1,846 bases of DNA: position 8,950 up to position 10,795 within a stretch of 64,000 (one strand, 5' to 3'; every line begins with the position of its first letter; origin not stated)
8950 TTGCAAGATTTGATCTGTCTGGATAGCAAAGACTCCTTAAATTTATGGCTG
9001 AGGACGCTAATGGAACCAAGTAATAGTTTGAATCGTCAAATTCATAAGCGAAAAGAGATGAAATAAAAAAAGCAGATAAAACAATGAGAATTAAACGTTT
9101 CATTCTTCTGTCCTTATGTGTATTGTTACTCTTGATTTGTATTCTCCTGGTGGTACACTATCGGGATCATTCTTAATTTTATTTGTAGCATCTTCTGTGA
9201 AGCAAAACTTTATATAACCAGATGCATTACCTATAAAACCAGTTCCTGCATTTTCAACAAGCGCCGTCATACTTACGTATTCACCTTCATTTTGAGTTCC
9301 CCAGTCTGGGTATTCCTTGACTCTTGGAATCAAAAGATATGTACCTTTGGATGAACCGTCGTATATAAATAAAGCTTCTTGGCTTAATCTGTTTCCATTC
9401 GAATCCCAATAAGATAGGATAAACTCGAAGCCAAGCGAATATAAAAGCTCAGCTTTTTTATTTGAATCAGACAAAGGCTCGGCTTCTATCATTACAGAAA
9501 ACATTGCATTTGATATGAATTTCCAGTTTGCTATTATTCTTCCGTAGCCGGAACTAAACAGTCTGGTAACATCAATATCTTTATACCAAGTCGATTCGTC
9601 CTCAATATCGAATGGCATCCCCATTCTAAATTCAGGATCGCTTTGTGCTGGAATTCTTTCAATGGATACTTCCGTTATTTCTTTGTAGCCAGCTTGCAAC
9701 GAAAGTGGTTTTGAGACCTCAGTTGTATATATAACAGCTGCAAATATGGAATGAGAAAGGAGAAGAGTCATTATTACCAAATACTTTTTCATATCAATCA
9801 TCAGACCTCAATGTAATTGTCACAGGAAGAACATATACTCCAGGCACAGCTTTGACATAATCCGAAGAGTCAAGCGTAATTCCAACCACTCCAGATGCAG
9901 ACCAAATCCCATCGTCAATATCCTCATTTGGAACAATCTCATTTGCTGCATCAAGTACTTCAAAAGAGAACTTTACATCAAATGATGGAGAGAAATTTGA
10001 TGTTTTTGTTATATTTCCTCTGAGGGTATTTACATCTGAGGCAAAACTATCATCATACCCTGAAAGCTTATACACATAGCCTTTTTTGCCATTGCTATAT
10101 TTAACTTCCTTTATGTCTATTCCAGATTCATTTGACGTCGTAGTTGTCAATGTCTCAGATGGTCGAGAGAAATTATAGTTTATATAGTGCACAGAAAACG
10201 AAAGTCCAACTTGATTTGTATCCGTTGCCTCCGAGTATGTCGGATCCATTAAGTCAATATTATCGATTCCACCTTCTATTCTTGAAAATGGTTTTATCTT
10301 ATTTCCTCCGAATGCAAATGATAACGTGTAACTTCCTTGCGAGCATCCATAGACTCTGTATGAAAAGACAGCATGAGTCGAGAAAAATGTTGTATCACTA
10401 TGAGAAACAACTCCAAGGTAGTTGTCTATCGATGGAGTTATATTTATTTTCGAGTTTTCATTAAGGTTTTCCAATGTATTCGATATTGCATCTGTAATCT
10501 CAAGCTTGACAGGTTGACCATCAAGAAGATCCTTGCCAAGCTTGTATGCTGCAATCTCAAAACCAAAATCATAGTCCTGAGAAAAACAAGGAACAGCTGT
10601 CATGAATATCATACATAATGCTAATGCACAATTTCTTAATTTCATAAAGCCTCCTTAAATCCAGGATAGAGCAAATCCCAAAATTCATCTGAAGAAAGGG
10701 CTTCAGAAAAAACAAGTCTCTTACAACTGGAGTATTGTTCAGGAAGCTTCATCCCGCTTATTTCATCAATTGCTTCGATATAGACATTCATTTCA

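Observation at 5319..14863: Divergent chaperone-usher-like surface-fibre operon: chaperone, giant usher and seven orphan secreted subunits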

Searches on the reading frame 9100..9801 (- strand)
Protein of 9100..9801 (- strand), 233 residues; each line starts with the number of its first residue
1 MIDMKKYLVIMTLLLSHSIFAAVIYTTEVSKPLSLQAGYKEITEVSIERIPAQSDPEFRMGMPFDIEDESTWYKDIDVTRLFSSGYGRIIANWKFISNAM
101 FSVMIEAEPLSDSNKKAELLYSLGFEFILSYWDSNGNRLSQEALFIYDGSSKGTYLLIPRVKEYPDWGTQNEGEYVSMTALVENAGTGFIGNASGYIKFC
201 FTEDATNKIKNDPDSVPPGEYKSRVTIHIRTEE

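Call 3: search_protein_families(library=pfam, proteins=[window:9100-9801:-], max_evalue=1)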
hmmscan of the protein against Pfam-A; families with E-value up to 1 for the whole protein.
window:9100-9801:- (233 aa): 0 families

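Call 4: search_protein_families(library=ncbifam, proteins=[window:9100-9801:-], max_evalue=1)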
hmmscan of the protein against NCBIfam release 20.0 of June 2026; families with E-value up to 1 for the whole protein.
window:9100-9801:- (233 aa): 0 families

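Call 35: find_homologous_proteins(query=window:9100-9801:-)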
Query window:9100-9801:- (233 aa): 1 proteins with E <= 0.001 among 137 candidates.
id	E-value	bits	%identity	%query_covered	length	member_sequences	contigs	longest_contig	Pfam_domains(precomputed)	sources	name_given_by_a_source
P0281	3.3e-152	522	100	100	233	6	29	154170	-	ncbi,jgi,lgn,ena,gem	-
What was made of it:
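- Tried and rejected: The word-indexed homologue search with S2 returned only S2 itself (call 35).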

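Call 38: search_solved_structures(query=A3, max_evalue=10, show_alignments=3)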
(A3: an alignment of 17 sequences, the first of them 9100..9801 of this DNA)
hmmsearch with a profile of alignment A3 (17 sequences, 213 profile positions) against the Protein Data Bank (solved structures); distinct sequences matched with E-value up to 10: 0.

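Call 39: search_protein_families(library=pfam, alignment_id=A3, max_evalue=1)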
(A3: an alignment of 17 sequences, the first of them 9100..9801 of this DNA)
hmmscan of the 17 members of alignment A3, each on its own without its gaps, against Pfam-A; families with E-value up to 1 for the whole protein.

A. member 1, window:9100-9801:- (233 aa): 0 families

B. families by the number of members that match (of 17 scanned): 1 family
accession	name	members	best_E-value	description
PF08139.17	LPAM_1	1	0.72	Prokaryotic membrane lipoprotein lipid attachment site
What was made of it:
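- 9100..9801 (-): S2, 233 aa, the best conserved subunit. No Pfam or PDB sequence hit (calls 38, 39).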

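Call 43: find_encoding_contigs(protein=P0281, flank=1000, max_places=6)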
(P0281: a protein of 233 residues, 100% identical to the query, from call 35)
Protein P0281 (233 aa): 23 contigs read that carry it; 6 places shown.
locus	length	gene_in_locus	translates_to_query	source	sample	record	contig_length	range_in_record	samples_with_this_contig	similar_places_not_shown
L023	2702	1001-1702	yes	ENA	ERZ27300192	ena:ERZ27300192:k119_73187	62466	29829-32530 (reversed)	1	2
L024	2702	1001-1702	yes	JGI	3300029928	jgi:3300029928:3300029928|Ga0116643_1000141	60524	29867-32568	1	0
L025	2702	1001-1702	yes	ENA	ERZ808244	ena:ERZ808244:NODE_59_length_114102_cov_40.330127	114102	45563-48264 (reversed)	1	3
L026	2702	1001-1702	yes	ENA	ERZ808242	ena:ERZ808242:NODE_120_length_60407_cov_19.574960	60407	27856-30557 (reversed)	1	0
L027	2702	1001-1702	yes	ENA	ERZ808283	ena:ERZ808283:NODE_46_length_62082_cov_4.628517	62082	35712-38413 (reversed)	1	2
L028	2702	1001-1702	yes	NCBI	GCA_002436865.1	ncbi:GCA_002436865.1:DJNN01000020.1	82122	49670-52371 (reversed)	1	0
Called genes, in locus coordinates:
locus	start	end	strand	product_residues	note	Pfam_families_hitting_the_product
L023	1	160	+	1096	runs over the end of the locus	-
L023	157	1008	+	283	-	-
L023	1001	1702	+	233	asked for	-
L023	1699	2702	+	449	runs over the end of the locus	-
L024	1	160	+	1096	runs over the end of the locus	-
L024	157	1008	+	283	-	-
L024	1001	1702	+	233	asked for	-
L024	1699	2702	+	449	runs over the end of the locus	-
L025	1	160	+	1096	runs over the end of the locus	-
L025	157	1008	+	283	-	-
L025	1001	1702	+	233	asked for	-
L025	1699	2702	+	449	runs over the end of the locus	-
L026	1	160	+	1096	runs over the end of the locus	-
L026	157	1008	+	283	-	-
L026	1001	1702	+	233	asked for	-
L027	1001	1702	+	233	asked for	-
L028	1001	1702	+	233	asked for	-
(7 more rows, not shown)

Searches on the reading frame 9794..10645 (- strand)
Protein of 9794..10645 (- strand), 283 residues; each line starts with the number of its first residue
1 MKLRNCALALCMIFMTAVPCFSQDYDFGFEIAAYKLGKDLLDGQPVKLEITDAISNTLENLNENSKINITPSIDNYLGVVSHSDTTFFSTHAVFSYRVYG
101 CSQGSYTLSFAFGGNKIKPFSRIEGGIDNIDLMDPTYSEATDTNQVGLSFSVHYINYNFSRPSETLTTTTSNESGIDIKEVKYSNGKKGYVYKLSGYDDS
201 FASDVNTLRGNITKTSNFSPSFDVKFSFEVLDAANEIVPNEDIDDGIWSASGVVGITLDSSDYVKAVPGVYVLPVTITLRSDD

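Call 3: search_protein_families(library=pfam, proteins=[window:9794-10645:-], max_evalue=1)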
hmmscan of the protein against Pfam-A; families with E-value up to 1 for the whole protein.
window:9794-10645:- (283 aa): 1 family
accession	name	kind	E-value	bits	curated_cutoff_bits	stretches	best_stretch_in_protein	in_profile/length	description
PF13860.13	FlgD_ig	-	0.015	15.7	27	0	155-199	14-59/79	FlgD Ig-like domain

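Call 4: search_protein_families(library=ncbifam, proteins=[window:9794-10645:-], max_evalue=1)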
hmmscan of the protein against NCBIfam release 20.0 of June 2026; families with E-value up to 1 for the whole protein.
window:9794-10645:- (283 aa): 1 family
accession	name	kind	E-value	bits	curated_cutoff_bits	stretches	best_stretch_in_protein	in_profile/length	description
NF058647.1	lipo_LytA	equivalog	0.12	12.6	110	1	42-70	62-90/107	acidic lipoprotein LytA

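Call 42: list_cluster_members(proteins=[P0001, P0281, P0012, window:9794-10645:-, window:7754-9103:-, window:7094-7654:-, window:6490-7077:-, window:5953-6489:-, window:5319-5942:-])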
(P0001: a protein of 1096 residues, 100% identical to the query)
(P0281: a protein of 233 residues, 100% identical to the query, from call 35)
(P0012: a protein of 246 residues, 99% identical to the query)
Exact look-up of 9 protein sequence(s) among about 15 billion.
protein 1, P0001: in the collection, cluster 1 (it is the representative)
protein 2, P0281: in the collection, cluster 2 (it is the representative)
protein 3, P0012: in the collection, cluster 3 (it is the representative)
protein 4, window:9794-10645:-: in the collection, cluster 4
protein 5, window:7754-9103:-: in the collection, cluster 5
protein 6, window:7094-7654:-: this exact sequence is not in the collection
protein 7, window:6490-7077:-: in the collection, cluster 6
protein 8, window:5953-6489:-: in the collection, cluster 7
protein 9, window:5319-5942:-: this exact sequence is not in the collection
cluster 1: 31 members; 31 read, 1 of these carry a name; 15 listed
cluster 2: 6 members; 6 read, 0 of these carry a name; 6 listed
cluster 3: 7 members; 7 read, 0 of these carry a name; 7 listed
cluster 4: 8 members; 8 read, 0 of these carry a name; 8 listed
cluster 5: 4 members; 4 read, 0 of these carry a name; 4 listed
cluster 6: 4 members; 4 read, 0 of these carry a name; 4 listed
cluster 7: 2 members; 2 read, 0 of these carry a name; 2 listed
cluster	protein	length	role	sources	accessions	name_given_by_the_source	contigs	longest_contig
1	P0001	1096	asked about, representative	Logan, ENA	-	-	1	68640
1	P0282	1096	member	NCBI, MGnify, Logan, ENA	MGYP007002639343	FL=1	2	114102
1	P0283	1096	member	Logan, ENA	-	-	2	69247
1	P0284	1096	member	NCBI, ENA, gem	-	-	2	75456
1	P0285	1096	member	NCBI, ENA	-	-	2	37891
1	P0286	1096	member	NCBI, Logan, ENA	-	-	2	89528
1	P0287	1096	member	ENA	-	-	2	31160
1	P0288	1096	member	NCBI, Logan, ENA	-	-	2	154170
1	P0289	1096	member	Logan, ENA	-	-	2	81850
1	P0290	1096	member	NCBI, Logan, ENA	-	-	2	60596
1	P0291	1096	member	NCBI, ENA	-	-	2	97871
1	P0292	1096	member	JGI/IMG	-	-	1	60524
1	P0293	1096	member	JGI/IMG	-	-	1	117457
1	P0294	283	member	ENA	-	-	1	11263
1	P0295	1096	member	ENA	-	-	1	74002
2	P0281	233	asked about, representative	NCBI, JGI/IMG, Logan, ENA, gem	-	-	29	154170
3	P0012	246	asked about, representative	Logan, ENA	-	-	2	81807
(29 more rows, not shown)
